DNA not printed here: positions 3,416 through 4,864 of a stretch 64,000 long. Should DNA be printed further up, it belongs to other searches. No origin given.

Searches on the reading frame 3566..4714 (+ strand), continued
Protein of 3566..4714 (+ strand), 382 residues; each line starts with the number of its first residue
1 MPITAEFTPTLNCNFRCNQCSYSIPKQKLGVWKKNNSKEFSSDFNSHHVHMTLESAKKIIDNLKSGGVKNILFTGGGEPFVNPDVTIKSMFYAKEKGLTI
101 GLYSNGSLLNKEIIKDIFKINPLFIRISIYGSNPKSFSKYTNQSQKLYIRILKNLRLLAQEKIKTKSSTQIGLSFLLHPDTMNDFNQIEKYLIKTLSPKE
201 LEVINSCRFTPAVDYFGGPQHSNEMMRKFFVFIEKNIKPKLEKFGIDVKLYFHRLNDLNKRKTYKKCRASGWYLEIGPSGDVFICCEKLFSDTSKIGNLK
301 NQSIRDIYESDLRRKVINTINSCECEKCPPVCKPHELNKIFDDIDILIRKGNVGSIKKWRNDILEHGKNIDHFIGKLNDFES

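Call 24: find_related_loci(query=A1, collection=genome_contigs, flank=8000)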
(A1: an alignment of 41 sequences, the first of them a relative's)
Query A1 (479 aa) in genome_contigs; peptide patterns used: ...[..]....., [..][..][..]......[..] (x = any residue, [..] = any of these).
43 stretches matched a pattern; 28 encode a relative of the query (tblastn E <= 1e-3); 27 distinct loci.
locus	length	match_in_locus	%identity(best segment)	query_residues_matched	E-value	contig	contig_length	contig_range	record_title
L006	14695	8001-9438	91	1-479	2e-153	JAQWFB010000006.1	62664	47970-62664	MAG: Candidatus Shapirobacteria bacterium isolate STF2_89 NODE_846_length_62664_cov_20.466332_Sandtown_F2, whole genome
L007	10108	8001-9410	41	1-479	5e-127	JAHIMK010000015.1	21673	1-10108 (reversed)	MAG: Nanoarchaeota archaeon isolate KR13_N2.mb.68 KR13_N2.mb.68_k141_72482, whole genome shotgun sequence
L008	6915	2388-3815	45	3-479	3e-125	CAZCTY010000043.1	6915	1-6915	MAG TPA_asm: uncultured Methanosarcinales archaeon isolate binchicken_co32_391 genome assembly, contig: NODE_19758_lengt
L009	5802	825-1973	50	80-479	3e-123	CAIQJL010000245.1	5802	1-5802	MAG: uncultured Bacteroidetes bacterium isolate LJ_bin-1023 genome assembly, contig: bin-1023:245/407, whole genome shot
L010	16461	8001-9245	43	54-479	5e-120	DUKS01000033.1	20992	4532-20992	MAG TPA_asm: Nanoarchaeota archaeon isolate UBA9640 contig_2026, whole genome shotgun sequence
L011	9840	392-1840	42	1-479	4e-119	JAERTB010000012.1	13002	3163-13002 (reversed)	MAG: Candidatus Woesearchaeota archaeon isolate BH21 c_000000003944, whole genome shotgun sequence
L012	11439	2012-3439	41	2-479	1e-116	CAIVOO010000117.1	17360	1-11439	uncultured archaeon isolate AM-sed-core3-D1_bin-502 genome assembly, contig: bin-502:117/159, whole genome shotgun seque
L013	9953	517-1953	40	1-479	2e-116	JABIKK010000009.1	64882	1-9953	MAG: Candidatus Woesearchaeota archaeon isolate SI054_bin47 k141_398275, whole genome shotgun sequence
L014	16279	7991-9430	42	1-479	3e-125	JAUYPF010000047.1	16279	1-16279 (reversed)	MAG: bacterium isolate C4_metabat.bin.111 C4_k141_148410, whole genome shotgun sequence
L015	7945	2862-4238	40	7-479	1e-100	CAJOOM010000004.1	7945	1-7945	Candidatus Gastranaerophilales bacterium isolate Rumen_Coassembly_mag_1497 genome assembly, contig: k87_286597, whole ge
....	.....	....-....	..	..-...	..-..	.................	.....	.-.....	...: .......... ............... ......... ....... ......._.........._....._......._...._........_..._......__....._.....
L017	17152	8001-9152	36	75-460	2e-85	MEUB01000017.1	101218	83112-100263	MAG: candidate division WOR-1 bacterium RIFOXYB2_FULL_37_13 rifoxyb2_full_scaffold_261, whole genome shotgun sequence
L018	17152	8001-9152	34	77-462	3e-74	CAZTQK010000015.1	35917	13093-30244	MAG TPA_asm: uncultured Planctomycetales bacterium isolate binchicken_co74_144 genome assembly, contig: NODE_2116_length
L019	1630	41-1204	33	73-462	5e-74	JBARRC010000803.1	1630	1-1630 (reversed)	MAG: Phycisphaerae bacterium isolate MFD13433_ilm_asm_bin31 k127_98016, whole genome shotgun sequence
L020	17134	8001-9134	31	75-456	6e-52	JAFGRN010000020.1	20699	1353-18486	MAG: Candidatus Omnitrophota bacterium isolate Zod_Metabat.83 k87_3202481, whole genome shotgun sequence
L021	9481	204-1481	29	54-457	5e-45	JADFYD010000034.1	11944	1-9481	MAG: Candidatus Omnitrophota bacterium isolate nDJH6bin13 nDJH6_bin13_NODE_34_length_11944_cov_1.466362, whole genome sh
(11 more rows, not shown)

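Call 32: search_protein_families(library=padloc, proteins=[P0001, L006:9457-10116:+, L006:10067-10894:+, L005:1906-2676:+, L005:2673-3161:+, L005:3158-3838:+], max_evalue=0.01)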
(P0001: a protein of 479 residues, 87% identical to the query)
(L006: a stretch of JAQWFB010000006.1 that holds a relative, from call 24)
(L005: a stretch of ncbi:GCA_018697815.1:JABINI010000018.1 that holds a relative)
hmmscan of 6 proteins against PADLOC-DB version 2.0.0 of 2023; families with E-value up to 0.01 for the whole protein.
P0001 (479 aa): 2 families
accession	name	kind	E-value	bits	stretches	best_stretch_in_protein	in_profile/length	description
PDLC02903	pVip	-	1e-12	46.1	1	107-266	7-143/257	Viperins not associated with kinases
PDLC02904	pVip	-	6.6e-10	36.9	1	109-269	12-150/262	Viperins associated with kinases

L006:9457-10116:+ (219 aa): 0 families

L006:10067-10894:+ (275 aa): 0 families

L005:1906-2676:+ (256 aa): 0 families

L005:2673-3161:+ (162 aa): 0 families

L005:3158-3838:+ (226 aa): 1 family
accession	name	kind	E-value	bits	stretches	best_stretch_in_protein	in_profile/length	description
PDLC01254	Cas3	-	0.0066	14.7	1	30-129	4-89/164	CAS-I; effector_G3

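Call 33: search_protein_families(library=ncbifam, proteins=[L006:9457-10116:+, L006:10067-10894:+, L005:1906-2676:+, L005:2673-3161:+, L005:3158-3838:+, P0001], max_evalue=0.01)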
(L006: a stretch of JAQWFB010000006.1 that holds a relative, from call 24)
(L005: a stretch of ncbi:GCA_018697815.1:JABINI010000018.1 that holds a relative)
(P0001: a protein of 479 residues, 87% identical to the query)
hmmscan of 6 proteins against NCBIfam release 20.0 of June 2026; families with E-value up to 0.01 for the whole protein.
L006:9457-10116:+ (219 aa): 5 families
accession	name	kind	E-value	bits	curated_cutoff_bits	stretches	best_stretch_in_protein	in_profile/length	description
NF010937.0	PRK14357.1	equivalog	3.8e-06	26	658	1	44-139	242-327/448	bifunctional UDP-N-acetylglucosamine diphosphorylase/glucosamine-1-phosphate N-acetyltransferase GlmU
NF010935.0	PRK14355.1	equivalog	1.8e-05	23.6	718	0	46-93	257-300/459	bifunctional UDP-N-acetylglucosamine diphosphorylase/glucosamine-1-phosphate N-acetyltransferase GlmU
NF010934.1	PRK14354.1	equivalog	7.2e-05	21.5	450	1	46-97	251-298/447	bifunctional UDP-N-acetylglucosamine diphosphorylase/glucosamine-1-phosphate N-acetyltransferase GlmU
NF010932.0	PRK14352.1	equivalog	0.0017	17.1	611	0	45-92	261-304/488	bifunctional UDP-N-acetylglucosamine diphosphorylase/glucosamine-1-phosphate N-acetyltransferase GlmU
TIGR01173.1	glmU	equivalog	0.0049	15.8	366.85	0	45-85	250-292/452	bifunctional UDP-N-acetylglucosamine diphosphorylase/glucosamine-1-phosphate N-acetyltransferase GlmU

L006:10067-10894:+ (275 aa): 3 families
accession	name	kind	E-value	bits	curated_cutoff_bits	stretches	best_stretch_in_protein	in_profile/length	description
NF049922.1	MethglyxlRedYdjG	equivalog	5.5e-08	32.2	550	1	18-132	11-132/326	NADH-dependent methylglyoxal reductase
NF007695.0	PRK10376.1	subfamily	9.5e-06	24.9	280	1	39-128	34-120/290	oxidoreductase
NF007388.0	PRK09912.1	subfamily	0.00042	19.3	448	1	49-130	47-132/346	L-glyceraldehyde 3-phosphate reductase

L005:1906-2676:+ (256 aa): 0 families

L005:2673-3161:+ (162 aa): 4 families
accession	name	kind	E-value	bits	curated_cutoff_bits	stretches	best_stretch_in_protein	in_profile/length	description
NF002995.0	PRK03759.1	equivalog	3.9e-07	29.9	127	1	24-125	22-135/185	isopentenyl-diphosphate Delta-isomerase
TIGR02150.1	IPP_isom_1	equivalog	3.7e-05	23.6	105.8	1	25-140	15-141/159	isopentenyl-diphosphate delta-isomerase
NF011922.0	PRK15393.1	equivalog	0.00025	20.8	152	1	29-93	31-95/182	NUDIX hydrolase YfcD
NF041653.1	Nud_hyd_Meth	equivalog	0.00069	19.4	300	1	35-109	26-101/170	Nudix hydrolase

L005:3158-3838:+ (226 aa): 0 families

P0001 (479 aa): 38 families (the best 25 are shown)
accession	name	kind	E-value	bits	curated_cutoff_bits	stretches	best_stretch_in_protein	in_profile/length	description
TIGR04317.1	W_rSAM_matur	equivalog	2.6e-13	49.8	380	1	137-302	22-183/349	tungsten cofactor oxidoreductase radical SAM maturase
TIGR04426.1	rSAM_desII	equivalog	3e-12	46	450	1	140-290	138-287/468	dTDP-4-amino-4,6-dideoxy-D-glucose ammonia-lyase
TIGR04054.1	rSAM_NirJ1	equivalog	1.6e-11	43.4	650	1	139-292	57-200/387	putative heme d1 biosynthesis radical SAM protein NirJ1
TIGR04051.1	rSAM_NirJ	equivalog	1.9e-10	40.2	515.45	1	138-285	23-159/354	heme d1 biosynthesis radical SAM protein NirJ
NF038283.1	viperin_w_prok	equivalog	2e-10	40.3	180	1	107-216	9-105/281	viperin family antiviral radical SAM protein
TIGR04546.1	rSAM_ahbC_deAc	equivalog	5.2e-10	38.7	650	1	142-289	63-200/390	12,18-didecarboxysiroheme deacetylase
TIGR04055.1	rSAM_NirJ2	equivalog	2.2e-09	37.3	500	1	147-258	28-136/326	putative heme d1 biosynthesis radical SAM protein NirJ2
TIGR03962.1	mycofact_rSAM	equivalog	2.5e-09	36.8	265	1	140-426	33-304/339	mycofactocin radical SAM maturase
TIGR04545.1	rSAM_ahbD_hemeb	equivalog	3.9e-09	36.4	500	1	141-268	23-147/339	heme b synthase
TIGR04163.1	rSAM_cobopep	equivalog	4.6e-09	35.5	375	1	60-232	24-183/428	peptide-modifying radical SAM enzyme CbpB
TIGR02666.1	moaA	equivalog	5.7e-09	35.4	284.05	1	109-260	19-155/336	GTP 3',8-cyclase MoaA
TIGR04064.1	rSAM_nif11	equivalog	2.1e-08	33.3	518.7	1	147-231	107-199/459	nif11-like peptide radical SAM maturase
TIGR04311.1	rSAM_Geo_metal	subfamily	9.7e-08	31.5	400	1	138-357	24-237/423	radical SAM/SPASM family putative metalloenzyme maturase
TIGR04133.1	rSAM_w_lipo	hypoth_equivalog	1e-07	31.3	425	1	106-409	30-304/350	TIGR04133 family radical SAM/SPASM protein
TIGR03942.1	sulfatase_rSAM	equivalog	1.3e-07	31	349.45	1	108-426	9-315/363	anaerobic sulfatase maturase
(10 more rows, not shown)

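Call 34: predict_structure(alignment_id=A1)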
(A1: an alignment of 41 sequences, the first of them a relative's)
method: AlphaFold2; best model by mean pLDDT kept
length: 479 residues; sequences in the alignment: 41
mean_pLDDT: 93.7   pTM: 0.91
mean pLDDT of the five models: 93.7, 93.0, 92.9, 92.6, 92.6
residues with pLDDT >= 90: 410; 70-90: 58; 50-70: 11; < 50: 0
segments of 3 or more residues with pLDDT < 50: none
pLDDT, mean of each block of 10 residues (from residue 1): 95 97 92 95 88 88 95 95 97 96 95 90 85 63 92 98 98 88 98 98 97 98 97 95 97 99 98 95 94 98 96 90 96 97 96 93 94 96 83 97 97 95 88 95 96 97 94 88
secondary structure, 60 per line:
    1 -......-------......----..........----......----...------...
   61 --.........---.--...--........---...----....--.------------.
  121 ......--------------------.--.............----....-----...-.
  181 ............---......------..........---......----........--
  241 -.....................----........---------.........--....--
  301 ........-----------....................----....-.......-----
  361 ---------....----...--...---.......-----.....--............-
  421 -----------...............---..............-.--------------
elements in order: E2-7 E15-20 H25-34 E39-44 E58-60 H63-71 H83-90 E101-104 H120-126 H150-162 E167-170 H180-192 E196-201 H208-217 E221-226 H231-238 H242-262 E267-274 H284-292 H295-298 E301-308 H320-339 E344-347 H349-355 E370-373 E378-380 E392-395 H401-405 H408-419 H432-446 H450-463

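Call 37: fold_search(model_id=the predicted structure, library=pdb)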
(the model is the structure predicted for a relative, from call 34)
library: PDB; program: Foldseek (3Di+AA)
matches with E <= 10: 1871; with E <= 0.001: 158
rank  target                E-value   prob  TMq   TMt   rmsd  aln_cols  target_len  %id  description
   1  8hzv_C                1.3e-15  1.00  0.53  0.53   6.8       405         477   16  The crystal structure of a Radical SAM Enzyme DesII (released 2024-07-10)
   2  8hzv_B                2.0e-15  1.00  0.51  0.52   7.3       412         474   17  The crystal structure of a Radical SAM Enzyme DesII (released 2024-07-10)
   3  8hzv_A                8.2e-15  1.00  0.54  0.54   6.4       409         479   18  The crystal structure of a Radical SAM Enzyme DesII (released 2024-07-10)
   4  8hzy_A                1.8e-14  1.00  0.52  0.53   6.8       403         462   18  The crystal structure of a Radical SAM Enzyme DesII (released 2024-07-10)
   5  8hzv_D                2.0e-14  1.00  0.51  0.51   7.7       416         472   16  The crystal structure of a Radical SAM Enzyme DesII (released 2024-07-10)
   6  8hzy_B                3.5e-14  1.00  0.51  0.53   7.0       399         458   18  The crystal structure of a Radical SAM Enzyme DesII (released 2024-07-10)
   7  5why_A                1.8e-13  1.00  0.47  0.53  10.9       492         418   20  Structural Insights into Thioether Bond Formation in the Biosynthesis of Sactipeptides (released 2017-07-26)
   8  5wgg_A                1.8e-13  1.00  0.48  0.52  11.0       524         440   18  Structural Insights into Thioether Bond Formation in the Biosynthesis of Sactipeptides (released 2017-07-26)
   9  5why_B                3.8e-13  1.00  0.47  0.52  11.2       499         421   20  Structural Insights into Thioether Bond Formation in the Biosynthesis of Sactipeptides (released 2017-07-26)
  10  5v1t_A                6.9e-13  1.00  0.49  0.53  13.0       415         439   12  Crystal structure of Streptococcus suis SuiB bound to precursor peptide SuiA (released 2017-08-30)
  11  5v1q_A                1.1e-12  1.00  0.48  0.53   5.7       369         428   13  Crystal structure of Streptococcus suis SuiB (released 2017-08-30)
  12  5v1s_A                1.9e-12  1.00  0.49  0.54   5.0       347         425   12  Crystal structure of Streptococcus suis SuiB bound to S-adenosylmethionine (released 2017-08-30)
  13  5v1s_B                5.7e-12  1.00  0.48  0.53  11.9       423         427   12  Crystal structure of Streptococcus suis SuiB bound to S-adenosylmethionine (released 2017-08-30)
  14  5v1q_B                6.7e-12  1.00  0.49  0.53  11.7       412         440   13  Crystal structure of Streptococcus suis SuiB (released 2017-08-30)
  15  6efn                  1.9e-11  1.00  0.45  0.56   4.5       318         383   12  Structure of a RiPP maturase, SkfB (released 2018-10-24)
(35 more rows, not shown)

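Call 52: find_homologous_proteins(query=L006:9457-10113:+, max_evalue=0.00001)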
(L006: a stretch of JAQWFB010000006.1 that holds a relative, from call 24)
Query L006:9457-10113:+ (219 aa): 71 proteins with E <= 0.00001 among 270 candidates.
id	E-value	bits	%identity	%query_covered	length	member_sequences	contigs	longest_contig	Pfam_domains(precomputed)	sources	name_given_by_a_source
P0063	5.4e-138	476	100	100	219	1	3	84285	-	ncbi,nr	ncbi:MAG: hypothetical protein PHP97_02800 [Candidatus Shapirobacteria bacterium]|nr:hypothetical pr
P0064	1.0e-118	413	86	100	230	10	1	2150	-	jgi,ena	-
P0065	1.1e-111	390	80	100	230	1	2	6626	-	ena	-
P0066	6.7e-90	319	68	97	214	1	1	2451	-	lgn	-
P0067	5.4e-73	263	64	91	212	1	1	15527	-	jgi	-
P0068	3.8e-71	257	61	91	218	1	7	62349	-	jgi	jgi:carbonic anhydrase/acetyltransferase-like protein (isoleucine patch superfamily)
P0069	4.3e-69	251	60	93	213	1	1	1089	-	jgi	-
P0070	8.5e-68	246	57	93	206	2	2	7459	-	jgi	-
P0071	1.2e-67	246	57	95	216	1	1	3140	-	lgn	-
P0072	1.3e-67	246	55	93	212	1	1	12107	-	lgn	-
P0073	2.1e-66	242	58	93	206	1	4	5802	-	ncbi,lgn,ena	-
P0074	8.2e-66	240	57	93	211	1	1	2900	-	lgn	-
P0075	1.3e-64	236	54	93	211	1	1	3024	-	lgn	-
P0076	3.4e-64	235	54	93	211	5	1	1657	-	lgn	-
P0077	4.4e-64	234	54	95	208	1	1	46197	-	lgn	-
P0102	1.3e-53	200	47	94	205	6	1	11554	-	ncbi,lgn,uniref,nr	ncbi:hypothetical protein [Treponema pedis]|uniref:hypothetical protein n=1 Tax=Treponema pedis TaxI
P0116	1.5e-47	180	47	91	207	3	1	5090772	-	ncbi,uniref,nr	ncbi:hypothetical protein [Brenneria uluponensis]|uniref:hypothetical protein n=1 Tax=Brenneria ulup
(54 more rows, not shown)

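Call 53: find_encoding_contigs(protein=P0116, flank=7000, max_places=1)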
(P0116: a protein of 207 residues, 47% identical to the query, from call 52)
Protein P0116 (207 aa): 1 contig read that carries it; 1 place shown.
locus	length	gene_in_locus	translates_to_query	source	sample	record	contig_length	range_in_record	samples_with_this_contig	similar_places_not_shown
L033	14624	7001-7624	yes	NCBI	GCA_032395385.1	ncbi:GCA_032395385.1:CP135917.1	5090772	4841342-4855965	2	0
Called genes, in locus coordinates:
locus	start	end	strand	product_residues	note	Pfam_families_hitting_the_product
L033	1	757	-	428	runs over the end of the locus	PF04389:Peptidase_M28 (weak), PF01546:Peptidase_M20, PF07687:M20_dimer (faint)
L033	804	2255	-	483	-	PF07969:Amidohydro_3 (weak), PF01979:Amidohydro_1, PF07969:Amidohydro_3 (weak)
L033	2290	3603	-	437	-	PF01180:DHO_dh, PF01207:Dus (weak), PF12837:Fer4_6 (faint), PF00037:Fer4 (faint), PF12797:Fer4_2 (faint), PF13237:Fer4_10 (weak), PF14697:Fer4_21, PF12838:Fer4_7, +1 more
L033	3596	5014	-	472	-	PF14691:Fer4_20, PF03486:HI0933_like (faint), PF07992:Pyr_redox_2, PF00890:FAD_binding_2 (faint), PF01266:DAO (weak), PF13450:NAD_binding_8, PF13738:Pyr_redox_3 (weak), PF00070:Pyr_redox (weak), +1 more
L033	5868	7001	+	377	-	PF00890:FAD_binding_2 (weak), PF01266:DAO, PF07992:Pyr_redox_2 (faint)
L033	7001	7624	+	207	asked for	-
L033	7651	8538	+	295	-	PF00892:EamA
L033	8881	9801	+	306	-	PF01297:ZnuA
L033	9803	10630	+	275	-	PF02463:SMC_N (weak), PF00005:ABC_tran, PF13304:AAA_21 (faint)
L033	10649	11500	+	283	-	PF00950:ABC-3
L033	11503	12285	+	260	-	PF00950:ABC-3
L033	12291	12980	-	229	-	PF00440:TetR_N, PF08362:TetR_C_3, PF17938:TetR_C_29 (faint)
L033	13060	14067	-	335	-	PF09084:NMT1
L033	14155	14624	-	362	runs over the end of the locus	PF00528:BPD_transp_1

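Call 54: find_encoding_contigs(protein=P0102, flank=7000, max_places=1)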
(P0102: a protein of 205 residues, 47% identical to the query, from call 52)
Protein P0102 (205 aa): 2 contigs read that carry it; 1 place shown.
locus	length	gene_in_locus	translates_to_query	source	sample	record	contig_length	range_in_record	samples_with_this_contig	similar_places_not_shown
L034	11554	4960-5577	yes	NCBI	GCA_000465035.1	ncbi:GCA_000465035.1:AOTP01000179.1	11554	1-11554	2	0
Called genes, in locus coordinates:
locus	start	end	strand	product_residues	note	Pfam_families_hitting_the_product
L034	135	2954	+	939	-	PF02739:5_3_exonuc_N, PF01367:5_3_exonuc, PF01612:DNA_pol_A_exo1, PF00476:DNA_pol_A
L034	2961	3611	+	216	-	PF01121:CoaE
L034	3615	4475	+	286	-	PF05036:SPOR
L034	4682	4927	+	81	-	-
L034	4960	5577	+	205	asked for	-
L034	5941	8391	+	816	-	PF00343:Phosphorylase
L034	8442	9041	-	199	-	PF01728:FtsJ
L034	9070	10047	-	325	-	PF00389:2-Hacid_dh, PF02826:2-Hacid_dh_C, PF03446:NAD_binding_2 (weak), PF03807:F420_oxidored (weak)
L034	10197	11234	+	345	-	-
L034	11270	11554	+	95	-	?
